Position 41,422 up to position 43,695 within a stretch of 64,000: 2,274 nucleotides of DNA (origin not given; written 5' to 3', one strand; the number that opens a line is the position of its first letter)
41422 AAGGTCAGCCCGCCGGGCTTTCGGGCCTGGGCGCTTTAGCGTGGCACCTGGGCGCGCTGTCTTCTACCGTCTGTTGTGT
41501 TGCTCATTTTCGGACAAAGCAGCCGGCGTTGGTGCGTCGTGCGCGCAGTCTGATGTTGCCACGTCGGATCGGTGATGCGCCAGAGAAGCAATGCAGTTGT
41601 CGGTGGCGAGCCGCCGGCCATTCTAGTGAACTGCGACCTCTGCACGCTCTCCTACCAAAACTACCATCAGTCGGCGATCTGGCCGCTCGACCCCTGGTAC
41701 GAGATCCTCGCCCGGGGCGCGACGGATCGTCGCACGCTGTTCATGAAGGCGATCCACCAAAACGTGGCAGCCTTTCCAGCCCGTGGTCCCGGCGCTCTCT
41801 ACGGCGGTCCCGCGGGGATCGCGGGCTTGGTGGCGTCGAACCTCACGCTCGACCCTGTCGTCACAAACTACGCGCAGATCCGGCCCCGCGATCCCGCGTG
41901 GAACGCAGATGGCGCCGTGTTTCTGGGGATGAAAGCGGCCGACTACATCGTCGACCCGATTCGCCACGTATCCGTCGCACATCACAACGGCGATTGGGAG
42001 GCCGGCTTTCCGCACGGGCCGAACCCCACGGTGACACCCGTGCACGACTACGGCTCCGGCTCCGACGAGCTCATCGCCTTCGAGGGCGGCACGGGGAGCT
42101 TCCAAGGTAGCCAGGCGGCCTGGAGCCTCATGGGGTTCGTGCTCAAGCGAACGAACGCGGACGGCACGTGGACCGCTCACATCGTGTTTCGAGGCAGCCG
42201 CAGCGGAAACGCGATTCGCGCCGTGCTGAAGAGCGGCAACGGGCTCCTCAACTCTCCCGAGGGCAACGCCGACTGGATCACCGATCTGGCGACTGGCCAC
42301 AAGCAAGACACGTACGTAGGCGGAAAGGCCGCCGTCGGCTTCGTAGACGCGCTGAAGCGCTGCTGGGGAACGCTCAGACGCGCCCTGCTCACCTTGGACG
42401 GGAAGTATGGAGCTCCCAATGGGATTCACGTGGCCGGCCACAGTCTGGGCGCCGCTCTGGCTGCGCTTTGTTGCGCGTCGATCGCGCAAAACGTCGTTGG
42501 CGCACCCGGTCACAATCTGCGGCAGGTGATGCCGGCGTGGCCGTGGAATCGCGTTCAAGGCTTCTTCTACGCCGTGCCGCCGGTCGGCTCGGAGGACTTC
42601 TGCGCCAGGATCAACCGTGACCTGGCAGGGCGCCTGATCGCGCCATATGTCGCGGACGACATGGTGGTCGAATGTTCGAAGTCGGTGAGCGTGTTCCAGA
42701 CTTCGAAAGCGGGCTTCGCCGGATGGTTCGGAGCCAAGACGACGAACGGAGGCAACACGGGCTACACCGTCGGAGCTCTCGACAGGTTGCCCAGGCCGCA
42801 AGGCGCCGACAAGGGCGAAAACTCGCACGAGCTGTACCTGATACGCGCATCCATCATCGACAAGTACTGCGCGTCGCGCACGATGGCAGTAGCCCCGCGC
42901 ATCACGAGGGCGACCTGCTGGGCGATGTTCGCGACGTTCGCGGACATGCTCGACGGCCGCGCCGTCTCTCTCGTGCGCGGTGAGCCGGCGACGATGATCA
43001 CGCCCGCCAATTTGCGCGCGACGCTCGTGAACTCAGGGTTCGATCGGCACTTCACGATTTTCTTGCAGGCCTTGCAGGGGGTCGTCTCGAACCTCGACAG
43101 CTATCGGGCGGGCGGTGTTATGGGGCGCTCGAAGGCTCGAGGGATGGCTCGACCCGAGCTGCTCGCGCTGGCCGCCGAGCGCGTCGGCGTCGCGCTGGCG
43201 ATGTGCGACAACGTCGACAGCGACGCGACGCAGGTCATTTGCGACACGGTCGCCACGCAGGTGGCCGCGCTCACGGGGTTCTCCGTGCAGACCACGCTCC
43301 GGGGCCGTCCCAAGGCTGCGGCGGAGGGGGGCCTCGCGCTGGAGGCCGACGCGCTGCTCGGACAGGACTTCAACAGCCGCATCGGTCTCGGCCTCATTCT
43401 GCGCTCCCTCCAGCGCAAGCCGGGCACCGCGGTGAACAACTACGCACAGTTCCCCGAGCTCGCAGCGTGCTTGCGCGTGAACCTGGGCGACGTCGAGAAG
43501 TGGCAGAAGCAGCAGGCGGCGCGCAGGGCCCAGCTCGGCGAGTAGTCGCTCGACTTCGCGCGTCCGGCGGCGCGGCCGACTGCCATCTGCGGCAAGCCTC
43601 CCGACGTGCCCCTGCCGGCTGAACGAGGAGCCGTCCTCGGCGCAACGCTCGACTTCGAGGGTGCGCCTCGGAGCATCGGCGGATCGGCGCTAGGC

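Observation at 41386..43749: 2.3-kb single-gene insertion bounded by 68-bp direct repeats; the left repeat is a decaying duplicate of the methyltransferase 3' end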

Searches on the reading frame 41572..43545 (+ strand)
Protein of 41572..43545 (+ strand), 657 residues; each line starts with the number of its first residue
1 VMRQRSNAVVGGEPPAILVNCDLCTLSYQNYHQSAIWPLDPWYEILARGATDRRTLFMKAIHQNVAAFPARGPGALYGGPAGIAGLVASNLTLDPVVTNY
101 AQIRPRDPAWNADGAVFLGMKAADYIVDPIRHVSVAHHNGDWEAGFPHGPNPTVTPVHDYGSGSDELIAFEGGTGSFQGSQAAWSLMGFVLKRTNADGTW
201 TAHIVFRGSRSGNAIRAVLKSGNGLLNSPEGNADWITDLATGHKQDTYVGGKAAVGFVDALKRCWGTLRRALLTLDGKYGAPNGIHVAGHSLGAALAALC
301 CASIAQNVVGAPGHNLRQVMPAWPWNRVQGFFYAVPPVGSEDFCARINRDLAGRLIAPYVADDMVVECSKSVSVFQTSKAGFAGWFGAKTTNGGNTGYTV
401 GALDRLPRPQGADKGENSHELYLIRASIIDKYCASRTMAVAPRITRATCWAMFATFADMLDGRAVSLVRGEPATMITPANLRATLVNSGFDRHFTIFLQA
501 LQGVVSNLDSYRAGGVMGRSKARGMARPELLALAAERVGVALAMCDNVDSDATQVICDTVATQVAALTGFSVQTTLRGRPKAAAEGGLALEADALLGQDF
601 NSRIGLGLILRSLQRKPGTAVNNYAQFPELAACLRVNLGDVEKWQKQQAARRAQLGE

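Call 4: search_protein_families(library=pfam, proteins=[window:41572-43545:+])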
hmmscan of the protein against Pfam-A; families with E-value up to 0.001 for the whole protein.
window:41572-43545:+ (657 aa): 1 family
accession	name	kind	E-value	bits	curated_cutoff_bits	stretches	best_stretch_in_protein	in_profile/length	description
PF01764.32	Lipase_3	-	5.8e-11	42.9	22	1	231-365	9-132/140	Lipase (class 3)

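Call 8: find_encoding_contigs(protein=window:41572-43545:+, flank=10000, max_places=10)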
Protein window:41572-43545:+ (657 aa): no gene with exactly this product is on record in the collection.

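Call 15: find_homologous_proteins(query=window:41572-43545:+)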
Query window:41572-43545:+ (657 aa): 176 proteins with E <= 0.001 among 8000 candidates; the best 120 are listed.
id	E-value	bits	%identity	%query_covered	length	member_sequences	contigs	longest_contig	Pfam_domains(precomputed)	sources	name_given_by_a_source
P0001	3.4e-241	820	59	99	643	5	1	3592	PF01764.32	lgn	-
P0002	5.2e-236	803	59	99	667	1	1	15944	PF01764.32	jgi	jgi:hypothetical protein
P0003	2.0e-218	745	58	97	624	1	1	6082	PF01764.32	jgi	jgi:hypothetical protein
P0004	1.0e-214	733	55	98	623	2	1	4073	PF01764.32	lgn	-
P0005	1.5e-210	719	54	97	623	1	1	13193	PF01764.32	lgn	-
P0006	3.8e-204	698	52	97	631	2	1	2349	PF01764.32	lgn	-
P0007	1.1e-202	693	52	96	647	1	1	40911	PF01764.32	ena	-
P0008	9.8e-202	690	53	98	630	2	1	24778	PF01764.32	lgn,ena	-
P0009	7.2e-196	671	52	95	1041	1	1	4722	PF01764.32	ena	-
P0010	3.7e-193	662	53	96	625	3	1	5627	PF01764.32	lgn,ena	-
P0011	1.4e-184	633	49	97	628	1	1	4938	PF01764.32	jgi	jgi:hypothetical protein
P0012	2.1e-167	576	46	99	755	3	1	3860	PF01764.32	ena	-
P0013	4.3e-166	572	49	91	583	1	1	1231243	PF01764.32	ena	-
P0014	1.7e-159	550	45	96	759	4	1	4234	PF01764.32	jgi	jgi:hypothetical protein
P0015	7.1e-148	512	45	95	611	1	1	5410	PF01764.32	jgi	jgi:hypothetical protein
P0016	3.5e-144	500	44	95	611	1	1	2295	PF01764.32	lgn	-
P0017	3.5e-143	496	44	95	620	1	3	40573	PF01764.32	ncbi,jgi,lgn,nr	ncbi:MAG TPA: hypothetical protein VHM70_16785 [Polyangiaceae bacterium]|jgi:hypothetical protein|nr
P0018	2.3e-141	490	43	95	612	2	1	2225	PF01764.32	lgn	-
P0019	7.3e-140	485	44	95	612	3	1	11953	PF01764.32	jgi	jgi:hypothetical protein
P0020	1.5e-138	481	43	95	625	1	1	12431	PF01764.32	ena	-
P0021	4.9e-136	473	41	95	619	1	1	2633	PF01764.32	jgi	jgi:hypothetical protein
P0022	2.1e-133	464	42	95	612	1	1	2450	PF01764.32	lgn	-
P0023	5.8e-132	459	42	95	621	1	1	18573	PF01764.32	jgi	jgi:hypothetical protein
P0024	9.8e-132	459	42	95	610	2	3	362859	PF01764.32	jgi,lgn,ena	-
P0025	2.6e-115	404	40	97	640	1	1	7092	PF01764.32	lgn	-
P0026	1.2e-106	376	40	85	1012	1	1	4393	PF01764.32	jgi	jgi:hypothetical protein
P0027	5.0e-102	360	49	59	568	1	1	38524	PF01764.32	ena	-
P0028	5.0e-88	314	35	94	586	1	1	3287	PF01764.32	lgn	-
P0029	4.1e-85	305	36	95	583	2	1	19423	PF01764.32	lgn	-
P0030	3.4e-83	298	36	94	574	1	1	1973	PF01764.32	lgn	-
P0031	6.8e-82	294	34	95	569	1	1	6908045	PF01764.32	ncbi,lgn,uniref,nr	ncbi:Uncharacterized protein dnl_35460 [Desulfonema limicola]|uniref:Fungal lipase-type domain-conta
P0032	4.7e-78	281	36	79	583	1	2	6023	PF01764.32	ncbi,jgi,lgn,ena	-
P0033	3.3e-77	278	36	79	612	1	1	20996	PF01764.32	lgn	-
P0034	6.5e-76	274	35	74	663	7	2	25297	PF01764.32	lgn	-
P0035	1.8e-75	273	36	78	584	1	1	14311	PF01764.32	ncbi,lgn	-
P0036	3.4e-75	272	34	74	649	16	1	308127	PF01764.32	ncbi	-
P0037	1.4e-74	270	34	77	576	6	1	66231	PF01764.32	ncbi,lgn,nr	ncbi:MAG: hypothetical protein Q7U18_02880 [Methylobacter sp.]|nr:hypothetical protein [Methylobacte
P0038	1.5e-74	270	36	74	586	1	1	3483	PF01764.32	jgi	-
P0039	2.0e-74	269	33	84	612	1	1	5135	PF01764.32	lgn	-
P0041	4.0e-73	265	35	76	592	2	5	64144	PF01764.32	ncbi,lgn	-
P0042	5.6e-73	264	31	94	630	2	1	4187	PF01764.32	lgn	-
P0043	7.5e-73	264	34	76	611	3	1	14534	PF01764.32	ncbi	-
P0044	7.7e-73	264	36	78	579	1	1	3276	PF01764.32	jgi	jgi:hypothetical protein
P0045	2.0e-72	263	35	76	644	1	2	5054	PF01764.32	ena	-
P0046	1.1e-71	260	33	76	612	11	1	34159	PF01764.32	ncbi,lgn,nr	ncbi:MAG: hypothetical protein KC777_04855 [Cyanobacteria bacterium HKST-UBA02]|nr:hypothetical prot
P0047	4.1e-71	258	34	75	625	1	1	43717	PF01764.32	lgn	-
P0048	4.8e-71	258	35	76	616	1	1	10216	PF01764.32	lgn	-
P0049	8.0e-71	257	34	74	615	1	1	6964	PF01764.32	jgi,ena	-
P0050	8.1e-71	257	34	76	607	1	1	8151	PF01764.32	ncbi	-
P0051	9.5e-71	257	35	76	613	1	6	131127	PF01764.32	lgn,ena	-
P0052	1.3e-70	257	35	73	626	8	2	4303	PF01764.32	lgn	-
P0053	1.6e-70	256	30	95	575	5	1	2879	PF01764.32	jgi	-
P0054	5.2e-70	255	31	95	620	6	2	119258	PF01764.32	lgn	-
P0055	2.4e-69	253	33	76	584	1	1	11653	PF01764.32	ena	-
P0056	2.8e-69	252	35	77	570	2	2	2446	PF01764.32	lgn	-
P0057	5.2e-69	251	35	76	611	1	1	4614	PF01764.32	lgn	-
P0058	1.3e-67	247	32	76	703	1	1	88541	PF01764.32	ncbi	-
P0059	1.3e-65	240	33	75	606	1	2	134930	PF01764.32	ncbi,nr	ncbi:hypothetical protein KA183_05725 [bacterium]|nr:hypothetical protein [bacterium]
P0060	2.1e-65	239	35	75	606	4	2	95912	PF01764.32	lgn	-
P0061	2.6e-65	239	33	75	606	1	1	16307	PF01764.32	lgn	-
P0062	3.4e-65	239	34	75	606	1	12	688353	PF01764.32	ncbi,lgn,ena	-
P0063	3.4e-65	239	34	75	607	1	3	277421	PF01764.32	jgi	jgi:hypothetical protein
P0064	2.8e-64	236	32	76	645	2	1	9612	PF01764.32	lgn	-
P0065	3.0e-63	232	37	56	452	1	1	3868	PF01764.32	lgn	-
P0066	2.2e-62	229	33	76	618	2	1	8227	PF01764.32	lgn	-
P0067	1.3e-59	220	38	55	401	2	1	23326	PF01764.32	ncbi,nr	ncbi:MAG TPA: hypothetical protein EYM95_18315, partial [Candidatus Obscuribacterales bacterium]|nr:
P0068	1.0e-58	217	30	84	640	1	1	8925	PF01764.32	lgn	-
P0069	3.8e-57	212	38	48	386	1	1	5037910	PF01764.32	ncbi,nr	ncbi:MAG: hypothetical protein IPG59_17055 [Candidatus Melainabacteria bacterium]|nr:MAG: hypothetic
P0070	2.3e-53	200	33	74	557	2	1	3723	PF01764.32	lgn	-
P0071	1.4e-50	190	32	31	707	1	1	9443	PF01764.32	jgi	jgi:hypothetical protein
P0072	1.0e-45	174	31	82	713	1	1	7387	PF01764.32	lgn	-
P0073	7.2e-42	162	33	54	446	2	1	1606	PF01764.32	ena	-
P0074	8.8e-38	148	31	66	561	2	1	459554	PF01764.32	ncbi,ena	-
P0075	1.4e-37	148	28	82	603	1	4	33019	PF01764.32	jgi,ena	-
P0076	2.4e-37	147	28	72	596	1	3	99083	PF01764.32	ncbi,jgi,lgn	ncbi:MAG TPA: hypothetical protein VGK48_02545 [Terriglobia bacterium]|jgi:hypothetical protein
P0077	2.5e-37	147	34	51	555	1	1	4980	PF01764.32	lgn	-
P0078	6.8e-37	145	34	52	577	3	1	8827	PF01764.32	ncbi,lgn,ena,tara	tara:strand:+ start:1463 stop:3196 length:1734 start_codon:yes stop_codon:yes gene_type:complete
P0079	5.0e-36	142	33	52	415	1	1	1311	PF01764.32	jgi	-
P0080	1.3e-34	138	35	51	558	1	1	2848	PF01764.32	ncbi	-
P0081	1.7e-34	137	32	51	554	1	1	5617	PF01764.32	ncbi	-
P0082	2.0e-34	137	30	74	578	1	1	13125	PF01764.32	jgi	jgi:hypothetical protein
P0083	2.1e-34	137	32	54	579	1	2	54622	PF01764.32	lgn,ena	-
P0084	6.6e-34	135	32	50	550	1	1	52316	PF01764.32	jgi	jgi:hypothetical protein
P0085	7.3e-34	135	32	52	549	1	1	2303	PF01764.32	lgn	-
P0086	7.9e-34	135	30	65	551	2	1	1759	PF01764.32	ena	-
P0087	8.0e-34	135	34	52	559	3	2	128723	PF01764.32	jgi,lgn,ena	-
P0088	8.5e-34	135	32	52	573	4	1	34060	PF01764.32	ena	-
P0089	1.3e-33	134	31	65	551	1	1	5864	PF01764.32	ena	-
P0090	1.4e-33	134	30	65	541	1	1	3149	PF01764.32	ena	-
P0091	1.8e-33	134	33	51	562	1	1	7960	PF01764.32,PF12697.14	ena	-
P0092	1.9e-33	134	32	65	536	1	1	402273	PF01764.32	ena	-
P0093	3.2e-33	133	30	65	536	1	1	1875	PF01764.32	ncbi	ncbi:MAG TPA: hypothetical protein VGH87_02880, partial [Polyangiaceae bacterium]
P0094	4.5e-33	133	29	66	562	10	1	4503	PF01764.32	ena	-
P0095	4.5e-33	133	35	43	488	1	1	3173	PF01764.32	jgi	jgi:hypothetical protein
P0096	4.8e-33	133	33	51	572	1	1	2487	PF01764.32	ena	-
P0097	7.6e-33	132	32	49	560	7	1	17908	PF01764.32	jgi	jgi:hypothetical protein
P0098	7.8e-33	132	32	65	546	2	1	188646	PF01764.32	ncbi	ncbi:MAG TPA: hypothetical protein VGH28_31600 [Polyangiaceae bacterium]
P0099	1.1e-32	131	32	65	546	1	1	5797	PF01764.32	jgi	jgi:hypothetical protein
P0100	1.2e-32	131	34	50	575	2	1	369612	PF01764.32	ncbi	ncbi:MAG: lipase family protein [Rhizobiaceae bacterium]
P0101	1.6e-32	131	33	51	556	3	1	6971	PF01764.32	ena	-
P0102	1.9e-32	131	31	65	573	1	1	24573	PF01764.32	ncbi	-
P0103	2.2e-32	130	31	52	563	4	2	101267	PF01764.32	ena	-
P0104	2.5e-32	130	33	51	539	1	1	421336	PF01764.32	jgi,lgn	-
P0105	2.9e-32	130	33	51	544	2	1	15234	PF01764.32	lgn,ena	-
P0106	3.3e-32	130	33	53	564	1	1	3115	PF01764.32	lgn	-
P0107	3.3e-32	130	31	65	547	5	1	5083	PF01764.32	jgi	-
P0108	4.7e-32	129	33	51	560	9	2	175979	PF01764.32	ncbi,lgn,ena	ncbi:MAG: hypothetical protein WBQ78_16920 [Gammaproteobacteria bacterium]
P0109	5.4e-32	129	29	66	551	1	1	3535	PF01764.32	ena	-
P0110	8.9e-32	128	34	51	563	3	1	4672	PF01764.32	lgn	-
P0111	1.1e-31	128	33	51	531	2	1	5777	PF01764.32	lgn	-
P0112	1.3e-31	128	33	50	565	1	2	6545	PF01764.32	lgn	-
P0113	1.8e-31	127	31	65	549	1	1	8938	PF01764.32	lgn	-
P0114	2.4e-31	127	31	54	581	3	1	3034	PF01764.32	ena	-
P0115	3.1e-31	127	33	50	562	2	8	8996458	PF01764.32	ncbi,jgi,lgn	jgi:hypothetical protein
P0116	3.2e-31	127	33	50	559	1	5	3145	PF01764.32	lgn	-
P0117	3.4e-31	126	33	53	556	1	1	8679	PF01764.32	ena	-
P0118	3.6e-31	126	32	51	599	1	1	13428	PF01764.32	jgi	jgi:hypothetical protein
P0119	3.7e-31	126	32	53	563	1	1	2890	PF01764.32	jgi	jgi:hypothetical protein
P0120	4.4e-31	126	33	49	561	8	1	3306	PF01764.32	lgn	-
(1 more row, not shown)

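Call 16: find_encoding_contigs(protein=P0002, flank=8000, max_places=2)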
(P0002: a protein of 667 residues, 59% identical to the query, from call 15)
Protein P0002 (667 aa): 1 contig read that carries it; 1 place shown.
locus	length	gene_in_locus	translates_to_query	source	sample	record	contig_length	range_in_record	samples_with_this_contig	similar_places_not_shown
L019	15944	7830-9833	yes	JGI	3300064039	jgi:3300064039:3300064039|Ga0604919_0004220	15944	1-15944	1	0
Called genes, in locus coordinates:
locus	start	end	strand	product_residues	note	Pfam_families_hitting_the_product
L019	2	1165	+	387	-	?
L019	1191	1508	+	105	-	-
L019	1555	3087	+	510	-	PF07607:DUF1570 (weak), PF13431:TPR_17 (faint)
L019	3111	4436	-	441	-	PF00156:Pribosyltran, PF14681:UPRTase (weak)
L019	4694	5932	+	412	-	PF00067:p450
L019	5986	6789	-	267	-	PF00561:Abhydrolase_1, PF12146:Hydrolase_4, PF12695:Abhydrolase_5 (weak), PF12697:Abhydrolase_6, PF06821:Ser_hydrolase (weak)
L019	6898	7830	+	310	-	PF00126:HTH_1, PF03466:LysR_substrate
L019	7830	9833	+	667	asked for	PF01764:Lipase_3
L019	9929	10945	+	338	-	PF01471:PG_binding_1, PF03372:Exo_endo_phos (weak)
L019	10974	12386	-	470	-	PF00069:Pkinase, PF07714:PK_Tyr_Ser-Thr, PF03109:ABC1 (weak)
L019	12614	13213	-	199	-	-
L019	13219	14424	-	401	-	PF13175:AAA_15, PF13304:AAA_21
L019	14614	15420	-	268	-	-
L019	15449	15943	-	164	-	?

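Call 17: find_encoding_contigs(protein=P0007, flank=8000, max_places=2)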
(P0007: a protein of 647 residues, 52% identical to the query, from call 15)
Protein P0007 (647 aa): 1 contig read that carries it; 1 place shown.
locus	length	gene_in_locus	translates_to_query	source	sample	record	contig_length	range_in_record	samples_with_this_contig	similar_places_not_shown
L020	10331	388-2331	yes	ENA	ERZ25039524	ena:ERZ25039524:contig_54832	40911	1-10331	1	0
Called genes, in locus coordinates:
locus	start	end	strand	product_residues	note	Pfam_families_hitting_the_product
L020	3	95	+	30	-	?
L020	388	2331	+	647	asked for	PF01764:Lipase_3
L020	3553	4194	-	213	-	-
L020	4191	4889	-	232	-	PF00005:ABC_tran, PF13304:AAA_21 (weak)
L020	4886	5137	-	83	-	-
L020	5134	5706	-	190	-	-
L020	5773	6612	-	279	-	-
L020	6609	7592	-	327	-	PF13531:SBP_bac_11, PF01547:SBP_bac_1 (weak), PF13416:SBP_bac_8, PF13343:SBP_bac_6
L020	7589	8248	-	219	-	PF06439:3keto-disac_hyd (weak), PF21708:Glyco_hydro_59_C (faint)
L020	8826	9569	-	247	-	PF07690:MFS_1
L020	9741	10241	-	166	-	PF09828:ChrB_C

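Call 18: find_encoding_contigs(protein=P0008, flank=8000, max_places=2)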
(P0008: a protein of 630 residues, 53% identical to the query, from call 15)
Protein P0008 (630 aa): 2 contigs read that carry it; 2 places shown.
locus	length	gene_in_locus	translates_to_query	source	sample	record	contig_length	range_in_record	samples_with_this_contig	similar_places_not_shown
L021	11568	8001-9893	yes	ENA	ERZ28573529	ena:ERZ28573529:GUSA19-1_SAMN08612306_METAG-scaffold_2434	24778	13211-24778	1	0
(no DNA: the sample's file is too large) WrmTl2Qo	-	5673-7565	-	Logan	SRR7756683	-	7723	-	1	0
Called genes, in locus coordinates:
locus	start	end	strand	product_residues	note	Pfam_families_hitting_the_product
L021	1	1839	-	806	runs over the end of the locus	PF22527:DEXQc_Suv3, PF00271:Helicase_C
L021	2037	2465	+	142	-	PF08837:DUF1810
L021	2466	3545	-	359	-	-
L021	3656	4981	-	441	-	PF13795:HupE_UreJ_2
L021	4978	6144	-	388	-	PF12006:DUF3500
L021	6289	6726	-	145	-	-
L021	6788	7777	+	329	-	PF00126:HTH_1, PF03466:LysR_substrate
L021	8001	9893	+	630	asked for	PF01764:Lipase_3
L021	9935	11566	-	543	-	?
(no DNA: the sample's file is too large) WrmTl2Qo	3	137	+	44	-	?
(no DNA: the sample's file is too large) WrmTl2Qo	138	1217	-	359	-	-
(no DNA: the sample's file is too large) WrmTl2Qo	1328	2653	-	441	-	PF13795:HupE_UreJ_2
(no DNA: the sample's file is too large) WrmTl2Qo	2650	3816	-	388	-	PF12006:DUF3500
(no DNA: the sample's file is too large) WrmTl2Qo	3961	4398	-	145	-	-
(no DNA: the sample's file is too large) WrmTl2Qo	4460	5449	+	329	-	PF00126:HTH_1, PF03466:LysR_substrate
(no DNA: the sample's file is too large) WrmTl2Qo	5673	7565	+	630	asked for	PF01764:Lipase_3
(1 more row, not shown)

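Call 19: find_encoding_contigs(protein=window:41575-43545:+, flank=10000, max_places=10)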
Protein window:41575-43545:+ (656 aa): 3 contigs read that carry it; 1 place shown.
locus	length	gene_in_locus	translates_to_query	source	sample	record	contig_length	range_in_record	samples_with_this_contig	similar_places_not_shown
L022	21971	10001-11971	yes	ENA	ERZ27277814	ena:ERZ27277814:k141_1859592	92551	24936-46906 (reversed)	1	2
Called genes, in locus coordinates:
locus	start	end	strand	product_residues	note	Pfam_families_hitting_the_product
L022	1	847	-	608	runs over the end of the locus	PF00012:HSP70, PF06723:MreB_Mbl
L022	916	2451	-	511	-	PF00226:DnaJ, PF14559:TPR_19 (weak)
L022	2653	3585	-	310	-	PF03279:Lip_A_acyltrans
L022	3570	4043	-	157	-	-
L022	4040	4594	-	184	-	-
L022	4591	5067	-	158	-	-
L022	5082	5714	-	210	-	PF04542:Sigma70_r2 (weak), PF08281:Sigma70_r4_2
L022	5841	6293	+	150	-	-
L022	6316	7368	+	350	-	PF01207:Dus, PF00977:His_biosynth (faint)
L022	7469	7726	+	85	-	PF00886:Ribosomal_S16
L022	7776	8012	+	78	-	PF13083:KH_KhpA-B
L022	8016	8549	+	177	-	PF01782:RimM, PF24986:PRC_RimM (weak)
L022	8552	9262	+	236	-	PF01746:tRNA_m1G_MT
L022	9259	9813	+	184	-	PF09936:Methyltrn_RNA_4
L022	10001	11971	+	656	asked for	PF01764:Lipase_3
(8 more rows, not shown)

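Call 45: find_encoding_contigs(protein=P0001, flank=4000, max_places=2)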
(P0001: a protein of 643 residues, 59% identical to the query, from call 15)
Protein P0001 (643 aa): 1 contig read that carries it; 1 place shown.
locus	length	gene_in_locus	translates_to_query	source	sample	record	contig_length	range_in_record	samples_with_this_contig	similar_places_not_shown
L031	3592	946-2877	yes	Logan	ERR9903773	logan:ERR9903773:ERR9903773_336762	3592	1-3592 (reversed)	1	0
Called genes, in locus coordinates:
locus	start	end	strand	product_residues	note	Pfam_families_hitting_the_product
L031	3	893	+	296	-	?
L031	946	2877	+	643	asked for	PF01764:Lipase_3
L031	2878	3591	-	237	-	?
